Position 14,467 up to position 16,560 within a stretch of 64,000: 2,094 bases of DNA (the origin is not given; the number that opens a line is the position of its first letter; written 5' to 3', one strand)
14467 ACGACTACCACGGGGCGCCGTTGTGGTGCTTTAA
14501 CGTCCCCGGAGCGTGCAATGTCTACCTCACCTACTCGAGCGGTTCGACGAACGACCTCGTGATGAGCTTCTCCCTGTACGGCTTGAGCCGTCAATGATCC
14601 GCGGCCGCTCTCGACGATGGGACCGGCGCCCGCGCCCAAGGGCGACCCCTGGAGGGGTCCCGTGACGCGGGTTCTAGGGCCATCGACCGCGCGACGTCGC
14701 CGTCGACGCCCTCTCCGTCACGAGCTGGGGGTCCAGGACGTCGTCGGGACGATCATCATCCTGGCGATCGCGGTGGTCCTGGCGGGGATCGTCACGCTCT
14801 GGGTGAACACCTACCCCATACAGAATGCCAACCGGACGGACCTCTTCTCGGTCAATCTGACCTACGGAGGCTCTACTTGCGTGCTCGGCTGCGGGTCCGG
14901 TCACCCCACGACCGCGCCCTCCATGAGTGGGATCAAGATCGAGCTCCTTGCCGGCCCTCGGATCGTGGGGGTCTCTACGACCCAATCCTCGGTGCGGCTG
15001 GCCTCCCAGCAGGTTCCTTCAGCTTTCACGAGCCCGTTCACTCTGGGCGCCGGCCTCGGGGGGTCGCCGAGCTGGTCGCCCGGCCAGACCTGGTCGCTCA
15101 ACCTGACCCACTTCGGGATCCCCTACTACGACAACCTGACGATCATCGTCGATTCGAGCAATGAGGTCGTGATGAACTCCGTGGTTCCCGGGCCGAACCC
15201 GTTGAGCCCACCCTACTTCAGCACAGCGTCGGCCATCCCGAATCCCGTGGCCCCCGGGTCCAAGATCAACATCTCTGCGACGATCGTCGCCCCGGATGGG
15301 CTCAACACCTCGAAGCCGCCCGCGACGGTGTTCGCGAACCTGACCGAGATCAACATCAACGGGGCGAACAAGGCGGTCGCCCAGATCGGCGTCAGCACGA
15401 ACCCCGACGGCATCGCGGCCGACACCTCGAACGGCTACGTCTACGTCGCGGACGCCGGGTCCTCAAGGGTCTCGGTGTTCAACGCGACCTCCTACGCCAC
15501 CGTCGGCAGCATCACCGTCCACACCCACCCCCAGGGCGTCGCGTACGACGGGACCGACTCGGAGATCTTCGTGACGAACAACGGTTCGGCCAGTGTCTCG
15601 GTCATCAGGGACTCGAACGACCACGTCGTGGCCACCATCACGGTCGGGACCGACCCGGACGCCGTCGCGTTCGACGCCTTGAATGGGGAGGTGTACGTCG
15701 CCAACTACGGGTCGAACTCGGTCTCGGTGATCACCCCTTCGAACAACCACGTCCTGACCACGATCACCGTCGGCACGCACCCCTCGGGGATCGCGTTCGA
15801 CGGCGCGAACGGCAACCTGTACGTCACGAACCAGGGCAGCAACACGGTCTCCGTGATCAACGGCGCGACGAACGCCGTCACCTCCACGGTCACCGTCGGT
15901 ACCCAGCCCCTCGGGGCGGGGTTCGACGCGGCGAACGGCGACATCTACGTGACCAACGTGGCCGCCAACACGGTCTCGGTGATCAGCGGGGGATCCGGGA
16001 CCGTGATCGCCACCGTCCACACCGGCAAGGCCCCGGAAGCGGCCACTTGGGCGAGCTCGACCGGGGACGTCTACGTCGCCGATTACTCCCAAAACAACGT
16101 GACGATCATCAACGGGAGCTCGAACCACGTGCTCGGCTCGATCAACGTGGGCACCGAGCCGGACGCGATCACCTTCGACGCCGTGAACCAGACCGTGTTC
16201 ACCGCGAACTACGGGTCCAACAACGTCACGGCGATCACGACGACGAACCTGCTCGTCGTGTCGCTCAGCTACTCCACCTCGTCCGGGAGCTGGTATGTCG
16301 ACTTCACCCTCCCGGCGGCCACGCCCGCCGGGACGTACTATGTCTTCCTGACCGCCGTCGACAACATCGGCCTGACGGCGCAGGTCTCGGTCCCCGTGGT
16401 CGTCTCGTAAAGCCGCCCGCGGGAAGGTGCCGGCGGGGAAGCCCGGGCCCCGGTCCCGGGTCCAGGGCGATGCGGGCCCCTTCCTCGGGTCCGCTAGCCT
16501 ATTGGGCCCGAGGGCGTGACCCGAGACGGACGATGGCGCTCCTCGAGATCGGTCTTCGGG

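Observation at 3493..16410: Epd/Tad-like archaeal type IV filament locus with a duplicated assembly ATPase flanking a split platform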

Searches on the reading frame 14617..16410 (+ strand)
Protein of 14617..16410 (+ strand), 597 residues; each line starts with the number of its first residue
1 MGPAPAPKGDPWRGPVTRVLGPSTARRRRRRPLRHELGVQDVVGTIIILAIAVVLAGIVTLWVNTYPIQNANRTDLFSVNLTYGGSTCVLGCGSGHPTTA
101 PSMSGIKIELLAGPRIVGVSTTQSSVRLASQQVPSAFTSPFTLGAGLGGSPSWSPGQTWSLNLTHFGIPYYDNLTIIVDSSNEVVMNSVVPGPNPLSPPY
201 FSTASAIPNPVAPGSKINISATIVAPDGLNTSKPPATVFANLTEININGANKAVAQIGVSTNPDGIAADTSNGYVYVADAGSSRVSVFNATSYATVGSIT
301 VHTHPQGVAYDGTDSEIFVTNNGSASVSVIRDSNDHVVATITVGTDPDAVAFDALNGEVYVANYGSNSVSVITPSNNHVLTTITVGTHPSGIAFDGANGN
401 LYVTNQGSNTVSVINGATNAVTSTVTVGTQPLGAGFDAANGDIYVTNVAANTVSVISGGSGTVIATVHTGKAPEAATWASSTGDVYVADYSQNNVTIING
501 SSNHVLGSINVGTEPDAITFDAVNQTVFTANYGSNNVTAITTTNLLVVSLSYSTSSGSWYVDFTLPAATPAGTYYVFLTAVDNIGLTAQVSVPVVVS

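Call 15: search_protein_families(library=ncbifam, proteins=[window:14617-16410:+], max_evalue=0.001)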
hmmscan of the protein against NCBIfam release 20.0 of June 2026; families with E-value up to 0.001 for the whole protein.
window:14617-16410:+ (597 aa): 10 families
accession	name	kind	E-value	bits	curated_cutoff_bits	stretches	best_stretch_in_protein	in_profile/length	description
TIGR02276.1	beta_rpt_yvtn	repeat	4e-53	177.1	27.85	6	398-437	3-42/42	beta-propeller repeat protein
TIGR03866.1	PQQ_ABC_repeats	subfamily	2.5e-35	122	287.3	2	399-544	11-156/310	PQQ-dependent catabolism-associated beta-propeller protein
NF052340.1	hydrazine_beta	equivalog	2.3e-23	82.9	560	3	315-394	45-124/372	hydrazine synthase subunit beta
NF052280.1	7_blade_YncE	equivalog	9.2e-21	74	400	2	350-529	132-315/338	7-bladed beta-propeller protein YncE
NF052342.1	hydrazine_BC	exception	4.3e-16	58.2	1250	2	392-509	44-163/690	hydrazine synthase subunit beta-gamma fusion subunit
NF048007.1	MmpL3Stblzr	equivalog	5.1e-10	39.1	600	1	265-537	53-333/366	MmpL3/TtfA transport complex stabilizer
NF035926.1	scyF_NHL_VPEP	equivalog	1.2e-08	34.6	350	1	347-453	154-270/376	scytonemin biosynthesis PEP-CTERM protein ScyF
NF052460.1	L-NosZ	equivalog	2.8e-08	32.7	700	1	242-385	111-256/480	clade III lactonase-type nitrous-oxide reductase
NF038117.1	choice_anch_I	subfamily_domain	1.3e-05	24.3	300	0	246-429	44-217/458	choice-of-anchor I family protein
NF053768.1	CIS12_fam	equivalog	8.6e-05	21.4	860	0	295-423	36-164/715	CIS12 family contractile injection system protein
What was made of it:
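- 14617..16410 (+): Pilin, 597 aa, with an NHL/YVTN beta-propeller inserted. Candidate adhesin. The YVTN repeat model scores 4e-53, best stretch aa 398-437 (call 15).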

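Call 67: search_protein_families(library=pfam, proteins=[window:14617-16410:+], max_evalue=1)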
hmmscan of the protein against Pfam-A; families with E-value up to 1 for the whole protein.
window:14617-16410:+ (597 aa): 8 families
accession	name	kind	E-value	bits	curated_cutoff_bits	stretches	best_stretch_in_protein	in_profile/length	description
PF01436.27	NHL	-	2.5e-18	65.6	20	3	262-288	3-28/28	NHL repeat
PF08450.18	SGL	-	2.9e-14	53.7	26.3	2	333-404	171-243/246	SMP-30/Gluconolactonase/LRE-like region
PF10282.15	Lactonase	-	4.3e-06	26.6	21.7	2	359-415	258-319/344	Lactonase, 7-bladed beta-propeller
PF24684.1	Vgb_lyase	-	2.3e-05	23.8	50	1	302-544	12-253/290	Virginiamycin B lyase family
PF21783.3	YNCE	-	5.9e-05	23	27.1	2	397-558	38-198/339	YNCE-like beta-propeller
PF07790.16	Pilin_N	-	0.0009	20.5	25.2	1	38-76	2-39/78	Archaeal Type IV pilin, N-terminal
PF25174.1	Beta-prop_THOC3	-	0.0011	18.4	305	2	437-545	55-161/272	THOC3 beta-propeller domain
PF19550.4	DUF6073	-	0.017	15.2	25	1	236-267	87-118/219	Family of unknown function (DUF6073)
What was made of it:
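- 14617..16410 (+): NHL 2.5e-18 from aa 262 and Pilin_N at aa 38-76 (call 67).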
